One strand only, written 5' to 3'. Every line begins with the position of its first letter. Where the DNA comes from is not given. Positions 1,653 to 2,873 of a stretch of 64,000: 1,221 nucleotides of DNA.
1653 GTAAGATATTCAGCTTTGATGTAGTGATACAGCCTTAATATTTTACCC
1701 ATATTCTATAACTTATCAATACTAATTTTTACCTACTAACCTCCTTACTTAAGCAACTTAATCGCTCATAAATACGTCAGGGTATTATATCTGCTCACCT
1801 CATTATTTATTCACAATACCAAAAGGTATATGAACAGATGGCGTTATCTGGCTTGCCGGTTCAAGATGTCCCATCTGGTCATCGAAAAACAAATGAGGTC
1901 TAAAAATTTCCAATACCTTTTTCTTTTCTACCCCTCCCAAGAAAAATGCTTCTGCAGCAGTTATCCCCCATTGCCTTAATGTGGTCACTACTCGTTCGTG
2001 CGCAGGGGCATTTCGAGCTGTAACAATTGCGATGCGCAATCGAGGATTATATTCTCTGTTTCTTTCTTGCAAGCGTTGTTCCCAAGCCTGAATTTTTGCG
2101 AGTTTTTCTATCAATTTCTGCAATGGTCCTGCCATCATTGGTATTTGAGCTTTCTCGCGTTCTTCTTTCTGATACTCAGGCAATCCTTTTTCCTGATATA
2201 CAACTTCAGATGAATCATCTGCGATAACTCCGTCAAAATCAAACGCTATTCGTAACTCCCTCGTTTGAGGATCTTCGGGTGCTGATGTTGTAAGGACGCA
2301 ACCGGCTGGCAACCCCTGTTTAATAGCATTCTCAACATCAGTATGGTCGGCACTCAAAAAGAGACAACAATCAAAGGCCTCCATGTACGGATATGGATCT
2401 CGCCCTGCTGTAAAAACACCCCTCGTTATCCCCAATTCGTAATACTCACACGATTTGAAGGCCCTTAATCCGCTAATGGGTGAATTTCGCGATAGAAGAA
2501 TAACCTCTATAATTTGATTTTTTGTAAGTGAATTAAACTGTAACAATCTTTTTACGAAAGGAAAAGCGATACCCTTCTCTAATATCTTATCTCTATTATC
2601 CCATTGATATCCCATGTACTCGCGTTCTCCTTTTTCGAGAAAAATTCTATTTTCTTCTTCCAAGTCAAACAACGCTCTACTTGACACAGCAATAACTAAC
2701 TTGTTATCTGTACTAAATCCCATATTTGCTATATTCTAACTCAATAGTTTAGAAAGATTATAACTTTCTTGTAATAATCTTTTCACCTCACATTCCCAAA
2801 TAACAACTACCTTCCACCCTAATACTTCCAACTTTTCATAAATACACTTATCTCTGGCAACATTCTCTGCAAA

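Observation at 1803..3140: A cN-I-type 5'-nucleotidase co-transcribed with vsr inside a m5C R-M island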

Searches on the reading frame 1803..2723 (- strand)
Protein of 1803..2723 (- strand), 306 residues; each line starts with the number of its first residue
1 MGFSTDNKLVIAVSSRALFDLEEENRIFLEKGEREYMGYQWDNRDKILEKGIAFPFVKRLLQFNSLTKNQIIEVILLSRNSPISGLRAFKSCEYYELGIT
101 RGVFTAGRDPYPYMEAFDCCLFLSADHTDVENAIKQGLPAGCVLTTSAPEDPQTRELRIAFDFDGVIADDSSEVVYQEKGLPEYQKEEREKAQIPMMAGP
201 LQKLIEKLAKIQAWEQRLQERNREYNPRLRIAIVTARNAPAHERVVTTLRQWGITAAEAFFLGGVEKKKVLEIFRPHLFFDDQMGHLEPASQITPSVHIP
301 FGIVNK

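Call 3: search_protein_families(library=pfam, proteins=[window:1803-2723:-], max_evalue=0.01)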
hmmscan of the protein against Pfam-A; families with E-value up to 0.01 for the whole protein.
window:1803-2723:- (306 aa): 3 families
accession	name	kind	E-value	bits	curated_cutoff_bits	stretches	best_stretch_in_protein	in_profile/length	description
PF06189.17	5-nucleotidase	-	4.1e-123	410.4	28.2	1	3-305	3-301/302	5'-nucleotidase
PF00702.32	Hydrolase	-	0.0056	17.5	26.4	0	159-234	4-68/191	haloacid dehalogenase-like hydrolase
PF13419.12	HAD_2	-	0.0095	16.5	23.8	0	159-229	1-73/178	Haloacid dehalogenase-like hydrolase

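Call 4: search_protein_families(library=padloc, proteins=[window:1803-2723:-], max_evalue=0.01)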
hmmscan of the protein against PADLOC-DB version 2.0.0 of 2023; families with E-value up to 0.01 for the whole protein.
window:1803-2723:- (306 aa): 1 family
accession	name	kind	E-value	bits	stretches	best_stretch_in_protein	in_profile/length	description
PDLC04900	PDC-S08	-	4.9e-132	437.7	1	1-306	15-317/323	-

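Call 5: find_homologous_proteins(query=window:1803-2723:-, max_evalue=0.00001)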
Query window:1803-2723:- (306 aa): 8000 proteins with E <= 0.00001 among 8000 candidates; the best 120 are listed.
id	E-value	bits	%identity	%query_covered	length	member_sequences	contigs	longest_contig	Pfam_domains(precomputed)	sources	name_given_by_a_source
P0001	3.8e-203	691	100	100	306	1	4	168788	PF06189.18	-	-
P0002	1.1e-153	529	74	100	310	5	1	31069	PF06189.18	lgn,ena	-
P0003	1.1e-142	493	70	100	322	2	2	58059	PF06189.18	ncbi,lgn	ncbi:MAG: 5'-nucleotidase [Akkermansia sp.]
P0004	1.5e-138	479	68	100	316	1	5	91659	PF06189.18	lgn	-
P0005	3.2e-138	478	70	100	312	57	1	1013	PF06189.18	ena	-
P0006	3.6e-137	475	69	100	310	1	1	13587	PF06189.18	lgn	-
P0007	3.4e-134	465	67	100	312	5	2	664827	PF06189.18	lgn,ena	-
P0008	2.1e-131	456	66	100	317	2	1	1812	PF06189.18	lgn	-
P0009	7.5e-127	441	67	96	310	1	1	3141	PF06189.18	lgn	-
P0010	1.2e-113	397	60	100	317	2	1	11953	PF06189.18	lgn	-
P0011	5.3e-113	395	59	100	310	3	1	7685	PF06189.18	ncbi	-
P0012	6.4e-112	392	71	77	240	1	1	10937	PF06189.18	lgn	-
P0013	4.9e-110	385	77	72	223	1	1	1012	PF06189.18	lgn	-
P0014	1.4e-107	377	58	100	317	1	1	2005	PF06189.18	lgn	-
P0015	8.0e-106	372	55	100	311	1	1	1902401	PF06189.18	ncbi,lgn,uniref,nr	ncbi:5'-nucleotidase [Calidifontibacillus oryziterrae]|uniref:5'-nucleotidase n=1 Tax=Calidifontibac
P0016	2.6e-105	370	55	100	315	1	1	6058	PF06189.18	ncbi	-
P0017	2.9e-105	370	54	100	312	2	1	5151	PF06189.18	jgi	-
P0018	3.6e-105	370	57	100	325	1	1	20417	PF06189.18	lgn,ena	-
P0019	6.7e-105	369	53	100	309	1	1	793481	PF06189.18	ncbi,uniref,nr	ncbi:5'-nucleotidase [Chengkuizengella axinellae]|uniref:5'-nucleotidase n=1 Tax=Chengkuizengella ax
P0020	1.2e-104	368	54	100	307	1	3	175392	PF06189.18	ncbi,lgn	-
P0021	1.7e-104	367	55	100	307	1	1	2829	PF06189.18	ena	-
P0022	1.8e-104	367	54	100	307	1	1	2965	PF06189.18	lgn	-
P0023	2.1e-104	367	54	100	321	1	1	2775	PF06189.18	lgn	-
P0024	2.2e-104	367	53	100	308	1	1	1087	PF06189.18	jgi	-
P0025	2.6e-104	367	53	100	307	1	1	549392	PF06189.18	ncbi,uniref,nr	ncbi:5'-nucleotidase [Chengkuizengella sediminis]|uniref:5'-nucleotidase n=1 Tax=Chengkuizengella se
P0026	2.8e-104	367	56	100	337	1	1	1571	PF06189.18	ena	-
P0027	3.2e-104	366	53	100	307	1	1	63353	PF06189.18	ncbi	ncbi:MAG: 5'-nucleotidase [Halopseudomonas sp.]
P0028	4.0e-104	366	55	100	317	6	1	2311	PF06189.18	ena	-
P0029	4.1e-104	366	55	100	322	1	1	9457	PF06189.18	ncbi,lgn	ncbi:MAG TPA: 5'-nucleotidase [Longimicrobiaceae bacterium]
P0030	8.1e-104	365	54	100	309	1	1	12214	PF06189.18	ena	-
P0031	9.3e-104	365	55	99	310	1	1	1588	PF06189.18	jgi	jgi:5'-nucleotidase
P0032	9.5e-104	365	53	100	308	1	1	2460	PF06189.18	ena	-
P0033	1.2e-103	364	54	100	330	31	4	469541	PF06189.18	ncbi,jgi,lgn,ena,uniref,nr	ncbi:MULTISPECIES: 5'-nucleotidase [Paenibacillus]|uniref:5'-nucleotidase n=1 Tax=Paenibacillus alve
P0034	1.4e-103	364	53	100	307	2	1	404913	PF06189.18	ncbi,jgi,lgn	ncbi:MAG: 5'-nucleotidase [Motiliproteus sp.]|jgi:5'-nucleotidase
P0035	1.5e-103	364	55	100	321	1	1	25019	PF06189.18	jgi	jgi:5'-nucleotidase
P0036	1.9e-103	364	54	100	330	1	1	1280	PF06189.18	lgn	-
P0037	2.2e-103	364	54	100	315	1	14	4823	PF06189.18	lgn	-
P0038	2.4e-103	364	56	100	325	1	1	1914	PF06189.18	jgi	jgi:5'-nucleotidase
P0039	2.7e-103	363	54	100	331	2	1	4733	PF06189.18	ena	-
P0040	3.7e-103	363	54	100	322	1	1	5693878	PF06189.18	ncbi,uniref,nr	ncbi:5'-nucleotidase [Paenibacillus sp. 481]|uniref:5'-nucleotidase n=1 Tax=Paenibacillus sp. 481 Ta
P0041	5.0e-103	362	54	100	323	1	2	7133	PF06189.18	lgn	-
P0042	5.5e-103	362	54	100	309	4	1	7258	PF06189.18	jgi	-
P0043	5.9e-103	362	53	100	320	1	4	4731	PF06189.18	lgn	-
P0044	6.1e-103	362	53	100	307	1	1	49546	PF06189.18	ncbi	ncbi:MAG: 5'-nucleotidase [Motiliproteus sp.]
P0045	7.8e-103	362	54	100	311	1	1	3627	PF06189.18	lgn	-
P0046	1.1e-102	361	56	100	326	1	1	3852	PF06189.18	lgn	-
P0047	1.2e-102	361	55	100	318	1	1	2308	PF06189.18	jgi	jgi:5'-nucleotidase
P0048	1.3e-102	361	54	100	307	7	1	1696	PF06189.18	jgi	jgi:5'-nucleotidase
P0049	1.3e-102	361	52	100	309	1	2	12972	PF06189.18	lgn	-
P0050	1.4e-102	361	53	100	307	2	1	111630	PF06189.18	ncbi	ncbi:MAG: 5'-nucleotidase [Motiliproteus sp.]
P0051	1.5e-102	361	52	100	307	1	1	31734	PF06189.18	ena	-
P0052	1.6e-102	361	54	100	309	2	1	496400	PF06189.18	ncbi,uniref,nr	ncbi:5'-nucleotidase [Motiliproteus sediminis]|uniref:5'-nucleotidase n=1 Tax=Motiliproteus sedimini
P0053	1.8e-102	361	55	100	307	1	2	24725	PF06189.18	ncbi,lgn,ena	-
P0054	2.0e-102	361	53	100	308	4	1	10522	PF06189.18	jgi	jgi:5'-nucleotidase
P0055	2.7e-102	360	53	100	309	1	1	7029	PF06189.18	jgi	jgi:5'-nucleotidase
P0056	2.8e-102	360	52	100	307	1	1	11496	PF06189.18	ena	-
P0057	3.5e-102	360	53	100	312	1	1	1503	PF06189.18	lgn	-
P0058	3.6e-102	360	54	100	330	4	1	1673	PF06189.18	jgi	jgi:5'-nucleotidase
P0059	3.8e-102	360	54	100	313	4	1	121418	PF06189.18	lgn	-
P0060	4.3e-102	359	55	100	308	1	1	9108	PF06189.18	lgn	-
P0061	4.6e-102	359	54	100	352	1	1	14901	PF06189.18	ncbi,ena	-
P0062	5.1e-102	359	52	100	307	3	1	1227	PF06189.18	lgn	-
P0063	5.6e-102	359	53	99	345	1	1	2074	PF06189.18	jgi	jgi:5'-nucleotidase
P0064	5.6e-102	359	55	100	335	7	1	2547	PF06189.18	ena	-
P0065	5.7e-102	359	53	100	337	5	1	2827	PF06189.18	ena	-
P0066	5.8e-102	359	53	99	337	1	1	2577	PF06189.18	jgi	jgi:5'-nucleotidase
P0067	5.9e-102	359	53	100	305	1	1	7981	PF06189.18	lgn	-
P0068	6.0e-102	359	54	100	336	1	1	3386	PF06189.18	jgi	jgi:5'-nucleotidase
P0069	7.1e-102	359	54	100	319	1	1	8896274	PF06189.18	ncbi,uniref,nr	ncbi:5'-nucleotidase [Cohnella sp. LGH]|uniref:5'-nucleotidase n=1 Tax=Cohnella sp. LGH TaxID=161915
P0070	7.2e-102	359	52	100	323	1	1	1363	PF06189.18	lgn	-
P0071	7.2e-102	359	53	100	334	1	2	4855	PF06189.18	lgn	-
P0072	7.7e-102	359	54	100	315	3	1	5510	PF06189.18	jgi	-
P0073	7.7e-102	359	53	100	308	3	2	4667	PF06189.18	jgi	jgi:5'-nucleotidase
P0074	7.7e-102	359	52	100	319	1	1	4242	PF06189.18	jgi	jgi:5'-nucleotidase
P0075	8.7e-102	358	53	100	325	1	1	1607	PF06189.18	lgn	-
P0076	8.9e-102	358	53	100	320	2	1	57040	PF06189.18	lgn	-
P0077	9.2e-102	358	53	100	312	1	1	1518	PF06189.18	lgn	-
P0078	1.0e-101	358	53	100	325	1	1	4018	PF06189.18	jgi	jgi:5'-nucleotidase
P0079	1.1e-101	358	52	99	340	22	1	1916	PF06189.18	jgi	jgi:5'-nucleotidase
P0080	1.2e-101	358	53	100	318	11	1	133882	PF06189.18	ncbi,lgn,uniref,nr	ncbi:5'-nucleotidase [Paenibacillus sp. FSL A5-0031]|uniref:5'-nucleotidase n=1 Tax=Paenibacillus sp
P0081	1.2e-101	358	54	100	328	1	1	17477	PF06189.18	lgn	-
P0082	1.2e-101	358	54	99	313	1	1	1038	PF06189.18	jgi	jgi:5'-nucleotidase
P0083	1.4e-101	358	53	99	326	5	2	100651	PF06189.18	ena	-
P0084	1.4e-101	358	54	100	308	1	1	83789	PF06189.18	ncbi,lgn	ncbi:MAG: 5'-nucleotidase [Verrucomicrobiota bacterium]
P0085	1.5e-101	358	54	100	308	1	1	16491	PF06189.18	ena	-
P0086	1.6e-101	358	54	100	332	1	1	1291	PF06189.18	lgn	-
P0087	2.1e-101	357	53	99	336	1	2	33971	PF06189.18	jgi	jgi:5'-nucleotidase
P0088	2.3e-101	357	54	100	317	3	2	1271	PF06189.18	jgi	jgi:5'-nucleotidase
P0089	2.4e-101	357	55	100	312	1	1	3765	PF06189.18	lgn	-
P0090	2.5e-101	357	53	100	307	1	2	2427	PF06189.18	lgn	-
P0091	3.3e-101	357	55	100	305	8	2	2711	PF06189.18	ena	-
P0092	3.3e-101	356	45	100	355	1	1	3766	PF06189.18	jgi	-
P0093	3.5e-101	356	52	100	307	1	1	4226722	PF06189.18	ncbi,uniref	ncbi:5'-nucleotidase [Chengkuizengella sp. SCS-71B]|uniref:5'-nucleotidase n=1 Tax=Chengkuizengella 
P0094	3.8e-101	356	53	97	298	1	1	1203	PF06189.18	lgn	-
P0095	3.9e-101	356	54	100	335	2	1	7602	PF06189.18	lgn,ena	-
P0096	4.0e-101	356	51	100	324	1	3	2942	PF06189.18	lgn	-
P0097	4.6e-101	356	54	100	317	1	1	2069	PF06189.18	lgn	-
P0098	4.6e-101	356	53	100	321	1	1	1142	PF06189.18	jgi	-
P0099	4.9e-101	356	51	100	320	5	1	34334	PF06189.18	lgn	-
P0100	5.6e-101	356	55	100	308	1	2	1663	PF06189.18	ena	-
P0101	5.7e-101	356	52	100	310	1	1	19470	PF06189.18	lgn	-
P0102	6.4e-101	356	53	100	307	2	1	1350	PF06189.18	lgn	-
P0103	7.7e-101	355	54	100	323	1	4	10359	PF06189.18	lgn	-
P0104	7.7e-101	355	52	100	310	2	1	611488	PF06189.18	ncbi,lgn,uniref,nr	ncbi:5'-nucleotidase [Paenibacillus sp. BC26]|uniref:5'-nucleotidase n=1 Tax=Paenibacillus sp. BC26 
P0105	7.9e-101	355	52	100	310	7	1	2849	PF06189.18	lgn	-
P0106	7.9e-101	355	54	100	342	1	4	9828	PF06189.18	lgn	-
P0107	8.8e-101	355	51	100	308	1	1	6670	PF06189.18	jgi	jgi:5'-nucleotidase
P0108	9.2e-101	355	55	100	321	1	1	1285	PF06189.18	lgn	-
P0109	9.4e-101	355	53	100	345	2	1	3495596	PF06189.18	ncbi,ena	-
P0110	9.7e-101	355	53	100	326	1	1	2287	PF06189.18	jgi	jgi:5'-nucleotidase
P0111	9.9e-101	355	53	100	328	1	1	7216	PF06189.18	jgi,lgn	jgi:5'-nucleotidase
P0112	1.0e-100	355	53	100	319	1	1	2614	PF06189.18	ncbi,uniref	ncbi:5'-nucleotidase [Paenibacillus sp. y28]|uniref:5'-nucleotidase n=1 Tax=Paenibacillus sp. y28 Ta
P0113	1.1e-100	355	52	100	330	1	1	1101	PF06189.18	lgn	-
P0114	1.1e-100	355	54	100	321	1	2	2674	PF06189.18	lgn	-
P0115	1.3e-100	355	51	100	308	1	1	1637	PF06189.18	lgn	-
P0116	1.3e-100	355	55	100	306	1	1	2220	PF06189.18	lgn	-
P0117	1.3e-100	355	53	100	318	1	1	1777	PF06189.18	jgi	jgi:5'-nucleotidase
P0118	1.4e-100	354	54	99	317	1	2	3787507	PF06189.18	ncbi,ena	-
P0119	1.4e-100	354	53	100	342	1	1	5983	PF06189.18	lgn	-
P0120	1.5e-100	354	52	100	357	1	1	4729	PF06189.18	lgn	-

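Call 7: search_solved_structures(query=window:1803-2723:-, max_evalue=1, show_alignments=2)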
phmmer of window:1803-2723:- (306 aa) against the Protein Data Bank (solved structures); distinct sequences matched with E-value up to 1: 1.
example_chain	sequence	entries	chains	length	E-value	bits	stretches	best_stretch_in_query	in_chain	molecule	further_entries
4fs7_A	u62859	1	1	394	0.69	12.3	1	70-143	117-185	Uncharacterized protein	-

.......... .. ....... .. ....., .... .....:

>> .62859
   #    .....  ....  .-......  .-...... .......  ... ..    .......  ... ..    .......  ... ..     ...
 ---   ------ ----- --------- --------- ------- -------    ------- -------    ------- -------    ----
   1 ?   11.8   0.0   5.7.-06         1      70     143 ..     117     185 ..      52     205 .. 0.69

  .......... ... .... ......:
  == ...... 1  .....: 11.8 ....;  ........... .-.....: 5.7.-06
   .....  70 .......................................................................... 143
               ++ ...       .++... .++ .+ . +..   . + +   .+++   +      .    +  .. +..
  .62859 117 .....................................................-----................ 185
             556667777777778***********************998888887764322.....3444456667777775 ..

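Call 9: find_encoding_contigs(protein=window:1803-2723:-, flank=10000, max_places=6)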
Protein window:1803-2723:- (306 aa): 7 contigs read that carry it; 6 places shown.
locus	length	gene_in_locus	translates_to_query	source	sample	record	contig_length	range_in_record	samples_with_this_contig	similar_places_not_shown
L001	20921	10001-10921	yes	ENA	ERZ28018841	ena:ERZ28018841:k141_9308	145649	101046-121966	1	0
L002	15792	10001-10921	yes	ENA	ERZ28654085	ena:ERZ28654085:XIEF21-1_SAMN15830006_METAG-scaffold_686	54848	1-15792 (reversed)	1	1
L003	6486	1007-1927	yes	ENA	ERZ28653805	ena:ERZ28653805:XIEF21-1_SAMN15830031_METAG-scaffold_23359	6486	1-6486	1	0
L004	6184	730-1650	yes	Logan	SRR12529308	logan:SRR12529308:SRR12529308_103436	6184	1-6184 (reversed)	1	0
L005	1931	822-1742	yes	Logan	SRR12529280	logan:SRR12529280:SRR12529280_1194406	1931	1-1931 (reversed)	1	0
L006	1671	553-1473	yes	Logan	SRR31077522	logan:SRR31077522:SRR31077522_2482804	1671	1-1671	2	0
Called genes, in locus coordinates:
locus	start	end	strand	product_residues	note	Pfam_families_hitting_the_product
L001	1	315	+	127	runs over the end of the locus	PF01597:GCV_H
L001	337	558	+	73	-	-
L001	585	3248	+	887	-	PF02347:GDC-P, PF21478:GcvP2_C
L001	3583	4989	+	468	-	PF13173:AAA_14, PF13635:DUF4143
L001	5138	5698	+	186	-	PF08238:Sel1 (faint)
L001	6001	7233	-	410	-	PF09019:EcoRII-C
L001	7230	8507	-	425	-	PF00145:DNA_methylase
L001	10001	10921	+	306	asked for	PF06189:5-nucleotidase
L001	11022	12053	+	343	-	PF08238:Sel1 (faint)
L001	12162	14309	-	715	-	PF00270:DEAD, PF00271:Helicase_C, PF16124:RecQ_Zn_bind, PF09382:RQC, PF00570:HRDC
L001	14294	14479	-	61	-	-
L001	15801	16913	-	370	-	-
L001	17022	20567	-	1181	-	PF00176:SNF2-rel_dom, PF00271:Helicase_C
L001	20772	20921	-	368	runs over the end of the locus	PF01926:MMR_HSR1 (faint), PF02421:FeoB_N (faint), PF03193:RsgA_GTPase, PF00009:GTP_EFTU (faint), PF00005:ABC_tran (faint)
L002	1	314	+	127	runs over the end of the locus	PF01597:GCV_H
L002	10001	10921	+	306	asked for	PF06189:5-nucleotidase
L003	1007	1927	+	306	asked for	PF06189:5-nucleotidase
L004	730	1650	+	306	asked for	PF06189:5-nucleotidase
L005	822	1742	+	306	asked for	PF06189:5-nucleotidase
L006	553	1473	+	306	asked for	PF06189:5-nucleotidase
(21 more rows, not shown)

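Call 11: find_related_loci(query=A1, collection=genome_contigs, flank=10000)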
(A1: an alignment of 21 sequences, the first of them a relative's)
Query A1 (306 aa) in genome_contigs; peptide patterns used: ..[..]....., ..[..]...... (x = any residue, [..] = any of these).
600 stretches matched a pattern (row limit reached: there are more); 593 encode a relative of the query (tblastn E <= 1e-3); the best 80 are kept; 80 distinct loci.
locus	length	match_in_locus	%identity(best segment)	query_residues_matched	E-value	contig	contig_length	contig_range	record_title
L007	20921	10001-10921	54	1-306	6e-111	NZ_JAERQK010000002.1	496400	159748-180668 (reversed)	Motiliproteus sediminis strain HS6 NODE_2_length_496400_cov_67.7621, whole genome shotgun sequence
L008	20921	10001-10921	54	1-306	4e-109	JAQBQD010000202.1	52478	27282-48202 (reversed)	MAG: Gemmatimonadetes bacterium isolate RYN_364 scaffold_4955556, whole genome shotgun sequence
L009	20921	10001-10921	55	1-306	3e-109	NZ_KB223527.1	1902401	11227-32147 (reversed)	Calidifontibacillus oryziterrae strain ZYK Scaffold1, whole genome shotgun sequence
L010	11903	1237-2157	54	1-306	8e-109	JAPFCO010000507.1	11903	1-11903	MAG: Pseudogracilibacillus sp. isolate bin_1_DannyCat k141_62692, whole genome shotgun sequence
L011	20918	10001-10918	53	1-305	3e-108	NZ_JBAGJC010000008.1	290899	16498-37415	Paenibacillus sanfengchensis strain H32 Scaffold8, whole genome shotgun sequence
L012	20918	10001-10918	53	1-305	3e-108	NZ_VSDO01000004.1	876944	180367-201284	Paenibacillus faecis strain DSM 23593 contig4, whole genome shotgun sequence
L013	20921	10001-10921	53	1-305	8e-108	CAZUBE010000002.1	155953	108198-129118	MAG TPA_asm: uncultured Brachymonas sp. isolate SRP294416_co3_265 genome assembly, contig: NODE_29_length_155953_cov_29.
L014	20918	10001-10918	54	1-305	9e-108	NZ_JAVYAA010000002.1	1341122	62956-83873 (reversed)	Paenibacillus suaedae strain chi10 contig2, whole genome shotgun sequence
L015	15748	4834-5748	54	3-305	7e-107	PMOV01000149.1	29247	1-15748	MAG: Acidobacteria bacterium isolate palsa_91 73.20110600_P3S.23_contig_11616, whole genome shotgun sequence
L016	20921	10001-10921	52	1-306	1e-106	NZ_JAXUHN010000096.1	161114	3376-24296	Methylomicrobium sp. Wu6 k119_215, whole genome shotgun sequence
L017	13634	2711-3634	54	1-306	3e-106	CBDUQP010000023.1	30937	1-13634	MAG TPA_asm: uncultured Phycisphaerales bacterium isolate SRR22302365_binner12_Refined_55 genome assembly, contig: ERZ25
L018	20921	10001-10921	51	1-306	9e-107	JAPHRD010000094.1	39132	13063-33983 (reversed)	MAG: Motiliproteus sp. isolate N1D-Bin_8 c_000001574599, whole genome shotgun sequence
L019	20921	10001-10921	52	1-306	4e-106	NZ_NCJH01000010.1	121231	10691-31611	MAG: Polaromonas sp. 39-63-25 lw04302015_39_scaffold_52, whole genome shotgun sequence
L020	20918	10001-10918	53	1-305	7e-106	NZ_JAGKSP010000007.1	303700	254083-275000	Paenibacillus lignilyticus strain DLE-14 contig7, whole genome shotgun sequence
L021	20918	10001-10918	53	1-305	3e-105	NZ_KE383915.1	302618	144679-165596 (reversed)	Neptunomonas japonica DSM 18939 G511DRAFT_scaffold00003.3, whole genome shotgun sequence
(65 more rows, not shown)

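Call 15: find_encoding_contigs(protein=P0002, flank=8000, max_places=3)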
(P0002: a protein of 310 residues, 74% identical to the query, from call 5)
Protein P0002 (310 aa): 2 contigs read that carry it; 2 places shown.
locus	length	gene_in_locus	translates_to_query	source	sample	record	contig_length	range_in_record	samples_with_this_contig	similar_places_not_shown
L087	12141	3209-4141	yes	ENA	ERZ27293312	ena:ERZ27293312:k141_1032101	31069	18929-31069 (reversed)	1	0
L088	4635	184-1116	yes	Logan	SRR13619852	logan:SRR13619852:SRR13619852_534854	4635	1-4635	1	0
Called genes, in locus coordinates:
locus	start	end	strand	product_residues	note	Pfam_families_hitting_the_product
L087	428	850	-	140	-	PF02472:ExbD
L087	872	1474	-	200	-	PF01618:MotA_ExbB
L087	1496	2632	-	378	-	-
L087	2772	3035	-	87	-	-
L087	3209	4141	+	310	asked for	PF06189:5-nucleotidase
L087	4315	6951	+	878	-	PF07693:KAP_NTPase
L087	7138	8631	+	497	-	PF12161:HsdM_N, PF02384:N6_Mtase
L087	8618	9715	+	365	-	PF01420:Methylase_S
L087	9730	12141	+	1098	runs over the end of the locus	PF04313:HSDR_N, PF04851:ResIII, PF18766:SWI2_SNF2, PF22679:T1R_D3-like, PF11867:T1RH-like_C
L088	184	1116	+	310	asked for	PF06189:5-nucleotidase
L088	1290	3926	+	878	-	PF07693:KAP_NTPase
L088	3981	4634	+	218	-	?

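Call 16: find_encoding_contigs(protein=P0003, flank=8000, max_places=3)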
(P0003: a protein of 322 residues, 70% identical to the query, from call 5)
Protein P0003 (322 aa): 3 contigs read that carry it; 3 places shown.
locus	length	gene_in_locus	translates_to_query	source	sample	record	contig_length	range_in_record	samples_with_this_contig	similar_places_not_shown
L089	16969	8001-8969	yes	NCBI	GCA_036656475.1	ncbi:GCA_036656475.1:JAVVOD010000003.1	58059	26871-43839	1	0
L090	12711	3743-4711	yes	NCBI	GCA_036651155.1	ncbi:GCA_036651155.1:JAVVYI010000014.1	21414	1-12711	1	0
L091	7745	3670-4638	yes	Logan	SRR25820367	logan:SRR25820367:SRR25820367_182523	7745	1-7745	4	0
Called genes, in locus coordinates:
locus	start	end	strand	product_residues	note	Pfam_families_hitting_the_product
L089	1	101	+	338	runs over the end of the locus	PF07963:N_methyl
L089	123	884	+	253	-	PF21948:LplA-B_cat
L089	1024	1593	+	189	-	PF07638:Sigma70_ECF (weak), PF04542:Sigma70_r2 (faint), PF08281:Sigma70_r4_2, PF04545:Sigma70_r4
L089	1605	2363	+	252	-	-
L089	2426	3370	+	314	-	PF17820:PDZ_6 (faint), PF13180:PDZ_2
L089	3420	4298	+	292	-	PF01557:FAA_hydrolase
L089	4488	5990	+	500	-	PF12161:HsdM_N, PF02384:N6_Mtase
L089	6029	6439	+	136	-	PF08780:NTase_sub_bind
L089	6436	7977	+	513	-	PF01909:NTP_transf_2, PF18765:Polbeta, PF01420:Methylase_S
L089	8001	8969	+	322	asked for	PF06189:5-nucleotidase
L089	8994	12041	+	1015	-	PF04313:HSDR_N, PF04851:ResIII, PF18766:SWI2_SNF2, PF22679:T1R_D3-like, PF11867:T1RH-like_C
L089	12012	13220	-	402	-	-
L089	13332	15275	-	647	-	PF17291:M60-like_N (weak), PF13402:Peptidase_M60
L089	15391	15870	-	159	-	-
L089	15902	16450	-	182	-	PF01883:FeS_assembly_P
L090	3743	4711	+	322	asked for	PF06189:5-nucleotidase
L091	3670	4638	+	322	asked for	PF06189:5-nucleotidase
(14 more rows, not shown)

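Call 17: find_encoding_contigs(protein=P0004, flank=8000, max_places=3)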
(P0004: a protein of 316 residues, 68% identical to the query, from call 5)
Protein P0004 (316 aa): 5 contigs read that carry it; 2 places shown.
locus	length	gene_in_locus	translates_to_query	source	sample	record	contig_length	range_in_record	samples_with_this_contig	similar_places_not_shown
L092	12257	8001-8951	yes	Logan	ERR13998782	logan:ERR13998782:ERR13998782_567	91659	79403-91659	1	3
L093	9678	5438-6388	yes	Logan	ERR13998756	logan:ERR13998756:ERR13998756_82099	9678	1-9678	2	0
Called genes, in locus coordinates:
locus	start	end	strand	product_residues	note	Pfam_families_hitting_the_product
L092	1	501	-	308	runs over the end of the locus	-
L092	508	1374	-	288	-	-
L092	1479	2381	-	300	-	-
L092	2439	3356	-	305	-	-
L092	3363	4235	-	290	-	-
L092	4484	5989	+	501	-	PF12161:HsdM_N, PF02384:N6_Mtase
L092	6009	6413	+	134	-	PF08780:NTase_sub_bind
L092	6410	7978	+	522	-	PF01909:NTP_transf_2, PF18765:Polbeta, PF01420:Methylase_S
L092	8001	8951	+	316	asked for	PF06189:5-nucleotidase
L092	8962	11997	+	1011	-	PF04313:HSDR_N, PF04851:ResIII, PF18766:SWI2_SNF2, PF22679:T1R_D3-like, PF11867:T1RH-like_C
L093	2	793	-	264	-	?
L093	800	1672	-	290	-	-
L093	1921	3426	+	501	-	PF12161:HsdM_N, PF02384:N6_Mtase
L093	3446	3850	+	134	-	PF08780:NTase_sub_bind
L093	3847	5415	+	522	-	PF01909:NTP_transf_2, PF18765:Polbeta, PF01420:Methylase_S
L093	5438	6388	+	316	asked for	PF06189:5-nucleotidase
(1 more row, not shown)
